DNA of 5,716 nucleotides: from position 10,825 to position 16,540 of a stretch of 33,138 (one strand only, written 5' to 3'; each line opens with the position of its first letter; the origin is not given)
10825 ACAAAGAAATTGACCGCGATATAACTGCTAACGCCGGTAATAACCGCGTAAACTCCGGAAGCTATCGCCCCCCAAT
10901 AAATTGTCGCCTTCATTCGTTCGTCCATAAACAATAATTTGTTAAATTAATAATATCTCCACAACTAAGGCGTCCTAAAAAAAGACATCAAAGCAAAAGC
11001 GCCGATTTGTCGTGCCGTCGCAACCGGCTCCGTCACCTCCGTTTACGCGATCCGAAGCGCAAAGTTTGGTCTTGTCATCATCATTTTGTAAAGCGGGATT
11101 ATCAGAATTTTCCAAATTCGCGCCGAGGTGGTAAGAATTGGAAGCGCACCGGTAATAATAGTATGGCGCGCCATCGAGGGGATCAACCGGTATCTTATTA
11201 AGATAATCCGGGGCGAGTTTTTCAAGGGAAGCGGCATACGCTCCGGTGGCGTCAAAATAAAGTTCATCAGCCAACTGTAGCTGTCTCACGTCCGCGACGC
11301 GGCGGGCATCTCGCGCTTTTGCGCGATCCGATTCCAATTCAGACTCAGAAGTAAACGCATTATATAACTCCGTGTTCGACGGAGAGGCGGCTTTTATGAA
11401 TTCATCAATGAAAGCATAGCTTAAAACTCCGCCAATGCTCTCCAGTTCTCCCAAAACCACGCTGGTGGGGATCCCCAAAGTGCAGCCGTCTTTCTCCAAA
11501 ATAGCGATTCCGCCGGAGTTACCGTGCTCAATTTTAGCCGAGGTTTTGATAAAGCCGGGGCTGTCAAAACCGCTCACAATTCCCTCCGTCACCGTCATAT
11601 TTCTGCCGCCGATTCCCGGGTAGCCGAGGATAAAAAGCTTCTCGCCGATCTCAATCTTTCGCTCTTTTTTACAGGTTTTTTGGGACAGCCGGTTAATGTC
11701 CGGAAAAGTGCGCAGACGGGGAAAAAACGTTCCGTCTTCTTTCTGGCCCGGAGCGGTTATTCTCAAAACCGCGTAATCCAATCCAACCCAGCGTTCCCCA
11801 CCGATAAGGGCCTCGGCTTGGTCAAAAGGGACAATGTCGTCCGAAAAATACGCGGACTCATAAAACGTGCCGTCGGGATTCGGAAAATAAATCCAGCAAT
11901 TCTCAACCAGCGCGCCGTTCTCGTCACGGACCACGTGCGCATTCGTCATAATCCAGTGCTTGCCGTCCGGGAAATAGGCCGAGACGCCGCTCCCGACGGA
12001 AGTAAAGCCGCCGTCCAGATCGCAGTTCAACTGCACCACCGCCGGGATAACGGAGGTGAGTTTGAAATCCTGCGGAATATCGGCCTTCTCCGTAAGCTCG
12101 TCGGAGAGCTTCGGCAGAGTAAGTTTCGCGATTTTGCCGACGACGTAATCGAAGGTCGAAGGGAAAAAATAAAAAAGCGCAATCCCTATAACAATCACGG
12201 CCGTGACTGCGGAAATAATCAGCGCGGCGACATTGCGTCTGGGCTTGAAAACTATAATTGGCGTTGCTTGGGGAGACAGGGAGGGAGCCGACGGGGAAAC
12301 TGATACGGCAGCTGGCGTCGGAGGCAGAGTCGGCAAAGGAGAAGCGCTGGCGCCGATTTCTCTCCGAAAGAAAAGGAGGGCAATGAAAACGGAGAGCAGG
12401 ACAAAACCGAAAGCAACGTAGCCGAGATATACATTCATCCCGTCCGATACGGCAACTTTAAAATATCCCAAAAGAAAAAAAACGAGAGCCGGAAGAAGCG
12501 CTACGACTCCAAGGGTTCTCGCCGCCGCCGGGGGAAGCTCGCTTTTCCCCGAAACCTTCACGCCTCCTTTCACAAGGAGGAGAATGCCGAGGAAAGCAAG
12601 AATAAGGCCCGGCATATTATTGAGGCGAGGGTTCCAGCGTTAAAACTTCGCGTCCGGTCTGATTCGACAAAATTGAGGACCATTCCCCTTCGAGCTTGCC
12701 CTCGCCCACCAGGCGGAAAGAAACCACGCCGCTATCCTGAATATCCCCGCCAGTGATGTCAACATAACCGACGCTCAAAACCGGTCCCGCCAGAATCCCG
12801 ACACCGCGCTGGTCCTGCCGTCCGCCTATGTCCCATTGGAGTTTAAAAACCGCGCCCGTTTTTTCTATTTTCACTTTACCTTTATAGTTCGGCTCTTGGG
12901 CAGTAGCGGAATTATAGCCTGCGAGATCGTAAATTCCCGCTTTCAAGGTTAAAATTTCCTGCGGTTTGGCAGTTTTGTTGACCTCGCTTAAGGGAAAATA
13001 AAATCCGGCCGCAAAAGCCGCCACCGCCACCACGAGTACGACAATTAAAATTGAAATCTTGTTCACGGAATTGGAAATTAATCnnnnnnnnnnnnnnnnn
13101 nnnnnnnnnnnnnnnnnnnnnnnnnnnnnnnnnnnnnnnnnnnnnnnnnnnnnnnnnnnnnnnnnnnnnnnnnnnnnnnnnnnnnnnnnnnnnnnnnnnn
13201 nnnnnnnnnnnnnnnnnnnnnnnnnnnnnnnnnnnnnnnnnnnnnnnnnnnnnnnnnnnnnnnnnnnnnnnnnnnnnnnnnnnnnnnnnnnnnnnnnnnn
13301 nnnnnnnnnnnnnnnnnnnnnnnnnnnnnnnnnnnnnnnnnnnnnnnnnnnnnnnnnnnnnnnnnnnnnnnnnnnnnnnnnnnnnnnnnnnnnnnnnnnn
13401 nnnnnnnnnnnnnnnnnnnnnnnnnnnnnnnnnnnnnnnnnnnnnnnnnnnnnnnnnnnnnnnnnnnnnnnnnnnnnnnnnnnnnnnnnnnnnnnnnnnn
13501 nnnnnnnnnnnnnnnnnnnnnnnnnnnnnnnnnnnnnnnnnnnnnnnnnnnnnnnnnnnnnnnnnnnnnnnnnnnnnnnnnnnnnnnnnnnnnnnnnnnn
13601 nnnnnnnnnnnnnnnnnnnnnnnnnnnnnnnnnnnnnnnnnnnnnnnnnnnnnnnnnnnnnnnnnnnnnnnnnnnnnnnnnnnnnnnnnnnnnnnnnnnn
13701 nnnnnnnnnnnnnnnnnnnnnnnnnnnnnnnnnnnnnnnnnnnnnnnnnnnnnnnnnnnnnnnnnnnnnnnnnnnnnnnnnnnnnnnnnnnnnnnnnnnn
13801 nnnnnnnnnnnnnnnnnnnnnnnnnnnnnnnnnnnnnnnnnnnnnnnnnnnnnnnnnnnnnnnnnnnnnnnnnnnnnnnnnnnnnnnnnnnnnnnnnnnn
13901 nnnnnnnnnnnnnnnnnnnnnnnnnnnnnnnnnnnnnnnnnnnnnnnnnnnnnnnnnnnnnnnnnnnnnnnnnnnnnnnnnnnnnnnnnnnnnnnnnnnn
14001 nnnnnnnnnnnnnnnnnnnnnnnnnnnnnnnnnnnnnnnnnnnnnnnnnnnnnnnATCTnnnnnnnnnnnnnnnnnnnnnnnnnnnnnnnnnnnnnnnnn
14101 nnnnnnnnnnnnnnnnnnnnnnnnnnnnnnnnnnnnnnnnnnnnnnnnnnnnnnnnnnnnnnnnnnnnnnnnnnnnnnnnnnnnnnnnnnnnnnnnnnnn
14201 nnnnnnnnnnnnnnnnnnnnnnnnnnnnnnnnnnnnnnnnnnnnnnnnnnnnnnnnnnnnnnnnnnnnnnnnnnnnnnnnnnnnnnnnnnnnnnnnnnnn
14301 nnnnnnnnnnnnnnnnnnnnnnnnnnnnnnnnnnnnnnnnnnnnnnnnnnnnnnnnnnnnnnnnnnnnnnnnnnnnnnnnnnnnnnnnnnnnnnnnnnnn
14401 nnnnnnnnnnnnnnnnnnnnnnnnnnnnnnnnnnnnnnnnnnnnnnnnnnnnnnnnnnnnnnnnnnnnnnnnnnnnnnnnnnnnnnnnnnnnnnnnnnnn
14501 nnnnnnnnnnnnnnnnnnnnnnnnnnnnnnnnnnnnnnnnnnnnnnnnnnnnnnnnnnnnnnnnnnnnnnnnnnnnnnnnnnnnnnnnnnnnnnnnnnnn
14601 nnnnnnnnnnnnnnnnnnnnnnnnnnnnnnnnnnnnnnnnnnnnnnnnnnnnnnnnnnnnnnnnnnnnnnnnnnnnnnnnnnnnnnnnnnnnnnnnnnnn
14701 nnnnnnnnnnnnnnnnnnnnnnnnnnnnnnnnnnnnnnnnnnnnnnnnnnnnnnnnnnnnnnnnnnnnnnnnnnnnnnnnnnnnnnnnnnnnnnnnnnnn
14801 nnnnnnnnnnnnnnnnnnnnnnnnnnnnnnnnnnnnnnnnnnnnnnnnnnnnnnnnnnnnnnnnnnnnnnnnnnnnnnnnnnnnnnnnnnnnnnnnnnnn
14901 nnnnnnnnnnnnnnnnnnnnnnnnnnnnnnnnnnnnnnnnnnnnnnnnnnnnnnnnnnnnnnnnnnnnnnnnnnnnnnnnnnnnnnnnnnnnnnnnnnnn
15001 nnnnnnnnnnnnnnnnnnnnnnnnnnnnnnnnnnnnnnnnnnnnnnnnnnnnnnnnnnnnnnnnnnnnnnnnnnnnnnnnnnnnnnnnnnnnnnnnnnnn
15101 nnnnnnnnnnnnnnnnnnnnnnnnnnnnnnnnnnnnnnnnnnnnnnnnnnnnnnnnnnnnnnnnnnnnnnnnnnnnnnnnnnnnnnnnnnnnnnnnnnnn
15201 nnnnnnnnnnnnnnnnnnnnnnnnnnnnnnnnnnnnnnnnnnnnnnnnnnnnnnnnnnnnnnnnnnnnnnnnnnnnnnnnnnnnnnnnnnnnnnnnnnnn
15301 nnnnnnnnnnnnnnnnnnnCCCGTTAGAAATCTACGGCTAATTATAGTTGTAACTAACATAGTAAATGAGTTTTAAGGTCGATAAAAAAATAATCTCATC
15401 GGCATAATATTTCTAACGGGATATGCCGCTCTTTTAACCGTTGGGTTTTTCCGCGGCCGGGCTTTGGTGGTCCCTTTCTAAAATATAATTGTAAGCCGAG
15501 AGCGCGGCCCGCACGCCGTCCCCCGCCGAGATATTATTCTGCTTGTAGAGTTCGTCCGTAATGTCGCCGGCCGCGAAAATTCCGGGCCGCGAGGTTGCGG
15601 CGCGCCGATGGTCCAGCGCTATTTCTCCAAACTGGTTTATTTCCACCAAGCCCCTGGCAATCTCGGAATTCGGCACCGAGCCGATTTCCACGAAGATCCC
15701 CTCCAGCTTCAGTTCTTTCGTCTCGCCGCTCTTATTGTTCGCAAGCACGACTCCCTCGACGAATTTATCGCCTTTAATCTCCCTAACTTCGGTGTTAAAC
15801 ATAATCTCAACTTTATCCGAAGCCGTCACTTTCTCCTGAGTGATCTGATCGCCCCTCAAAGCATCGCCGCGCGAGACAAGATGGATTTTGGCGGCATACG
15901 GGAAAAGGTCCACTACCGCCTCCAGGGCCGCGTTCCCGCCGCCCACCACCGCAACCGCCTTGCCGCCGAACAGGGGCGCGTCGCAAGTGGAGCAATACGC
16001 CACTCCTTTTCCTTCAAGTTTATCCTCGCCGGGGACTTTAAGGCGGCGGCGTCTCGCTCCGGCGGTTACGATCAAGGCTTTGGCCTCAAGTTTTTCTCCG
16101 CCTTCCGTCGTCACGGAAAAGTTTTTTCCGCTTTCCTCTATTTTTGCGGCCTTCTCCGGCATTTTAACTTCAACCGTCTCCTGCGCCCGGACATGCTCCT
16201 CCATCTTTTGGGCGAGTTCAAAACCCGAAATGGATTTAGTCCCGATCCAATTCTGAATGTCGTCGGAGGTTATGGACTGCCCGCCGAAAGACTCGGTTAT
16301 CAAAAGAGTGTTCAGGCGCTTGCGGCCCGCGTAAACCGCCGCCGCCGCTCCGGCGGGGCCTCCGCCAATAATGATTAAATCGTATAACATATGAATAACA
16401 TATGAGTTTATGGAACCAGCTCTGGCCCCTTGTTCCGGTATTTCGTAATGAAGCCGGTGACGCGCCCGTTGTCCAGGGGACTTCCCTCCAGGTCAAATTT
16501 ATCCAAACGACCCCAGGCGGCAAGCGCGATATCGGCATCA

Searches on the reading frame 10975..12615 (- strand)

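Call 82: search_protein_families(library=pfam, proteins=[window:10975-12615:-], max_evalue=0.0001)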
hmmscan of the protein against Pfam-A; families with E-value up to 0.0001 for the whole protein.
window:10975-12615:- (546 aa): 1 family
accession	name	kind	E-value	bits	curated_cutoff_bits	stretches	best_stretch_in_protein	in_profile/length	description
PF13365.12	Trypsin_2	-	3.8e-15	57.3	27.6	1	209-382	2-144/144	Trypsin-like peptidase domain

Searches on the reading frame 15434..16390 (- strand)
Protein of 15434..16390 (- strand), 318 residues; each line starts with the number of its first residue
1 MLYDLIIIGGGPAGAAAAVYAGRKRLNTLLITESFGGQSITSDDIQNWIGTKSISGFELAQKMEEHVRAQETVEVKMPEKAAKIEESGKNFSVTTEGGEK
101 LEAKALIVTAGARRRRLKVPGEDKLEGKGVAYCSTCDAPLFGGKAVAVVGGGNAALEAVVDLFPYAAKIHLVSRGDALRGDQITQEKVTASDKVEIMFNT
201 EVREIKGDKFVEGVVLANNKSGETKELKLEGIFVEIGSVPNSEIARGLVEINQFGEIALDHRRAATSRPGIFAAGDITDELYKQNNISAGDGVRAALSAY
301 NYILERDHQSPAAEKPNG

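Call 8: search_protein_families(library=ncbifam, proteins=[window:15434-16390:-], max_evalue=0.001)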
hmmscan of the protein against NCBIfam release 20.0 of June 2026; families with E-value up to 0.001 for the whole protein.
window:15434-16390:- (318 aa): 60 families (the best 25 are shown)
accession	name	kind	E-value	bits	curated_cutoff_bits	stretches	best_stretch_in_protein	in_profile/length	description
TIGR03140.1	AhpF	equivalog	5.2e-99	332.1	502.9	1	3-304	213-513/515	alkyl hydroperoxide reductase subunit F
TIGR01292.1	TRX_reduct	equivalog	3.7e-90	301.8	343.45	1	3-303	1-300/300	thioredoxin-disulfide reductase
TIGR03143.1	AhpF_homolog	hypoth_equivalog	3.9e-66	223.8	687.65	1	2-309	4-314/555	putative alkyl hydroperoxide reductase F subunit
NF007614.0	PRK10262.1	equivalog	6.8e-52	176.6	644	1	5-303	9-314/321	thioredoxin-disulfide reductase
TIGR04018.1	Bthiol_YpdA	hypoth_equivalog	1.4e-23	83.3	339.9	1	66-281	78-292/316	YpdA family putative bacillithiol disulfide reductase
TIGR01350.1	lipoamide_DH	equivalog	1.1e-17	63.9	408.8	2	75-281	104-312/461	dihydrolipoyl dehydrogenase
TIGR02053.1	MerA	equivalog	1.7e-17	63.6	454.45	1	75-300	104-329/465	mercury(II) reductase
TIGR03385.1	CoA_CoA_reduc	equivalog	4.6e-16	58.6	578.8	1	5-282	2-287/439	CoA-disulfide reductase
NF004945.0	PRK06292.2-3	equivalog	4.2e-14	52.3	494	1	71-281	102-308/457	dihydrolipoyl dehydrogenase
NF004776.0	PRK06116.1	equivalog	2.1e-12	46.8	480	1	67-281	100-308/450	glutathione-disulfide reductase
NF042949.2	3PPDioc_HcaD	equivalog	2.6e-11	42.9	450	1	65-284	63-282/386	3-phenylpropionate/cinnamic acid dioxygenase ferredoxin--NAD(+) reductase subunit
NF041682.1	ant_diox_AndAa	equivalog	2.6e-11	42.8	650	1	69-280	70-281/406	anthranilate 1,2-dioxygenase system ferredoxin--NAD(+) reductase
NF003585.0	PRK05249.1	equivalog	1.1e-10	40.8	465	1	3-41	7-47/464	Si-specific NAD(P)(+) transhydrogenase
NF040505.1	ArsO_flavin_mono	equivalog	1.5e-10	41.1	425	1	72-170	88-187/346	ArsO family NAD(P)H-dependent flavin-containing monooxygenase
NF004947.0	PRK06292.2-5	equivalog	2.6e-10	39.8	592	1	96-279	125-311/474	dihydrolipoyl dehydrogenase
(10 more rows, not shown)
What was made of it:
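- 14060..16390 (-): TrxB (CSTC) and glutamate dehydrogenase; the likely supply of NAD(P)H and reductase activity for the relay. NCBIfam TRX_reduct and AhpF (call 8).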

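Call 9: search_protein_families(library=pfam, proteins=[window:15434-16390:-], max_evalue=0.001)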
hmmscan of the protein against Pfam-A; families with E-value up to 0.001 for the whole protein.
window:15434-16390:- (318 aa): 10 families
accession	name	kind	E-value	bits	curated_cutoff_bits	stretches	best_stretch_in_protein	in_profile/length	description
PF07992.20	Pyr_redox_2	-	2.1e-41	142.7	26.1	1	3-284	1-283/291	Pyridine nucleotide-disulphide oxidoreductase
PF13738.12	Pyr_redox_3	-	1e-23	84.5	30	1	31-275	46-305/305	Pyridine nucleotide-disulphide oxidoreductase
PF00070.33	Pyr_redox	-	6.5e-11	43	22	1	146-217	2-80/82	Pyridine nucleotide-disulphide oxidoreductase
PF12831.13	FAD_oxidored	-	8.8e-07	29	27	1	4-56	1-59/416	FAD dependent oxidoreductase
PF01134.28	GIDA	-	3.7e-06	26.7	22.1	1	4-35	1-32/391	Glucose inhibited division protein A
PF03486.20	HI0933_like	-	3.4e-05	23.9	50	0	4-32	2-30/244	HI0933-like protein Rossmann domain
PF00890.30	FAD_binding_2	-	8.9e-05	22.3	20.4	0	4-189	1-184/414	FAD binding domain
PF01266.30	DAO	-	0.00033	20.7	27.9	0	4-37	1-35/353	FAD dependent oxidoreductase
PF13434.12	Lys_Orn_oxgnase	-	0.00059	19.5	21.3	0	60-178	105-225/339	L-lysine 6-monooxygenase/L-ornithine 5-monooxygenase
PF01593.30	Amino_oxidase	-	0.00066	19.5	19.8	0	59-114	206-258/443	Flavin containing amine oxidoreductase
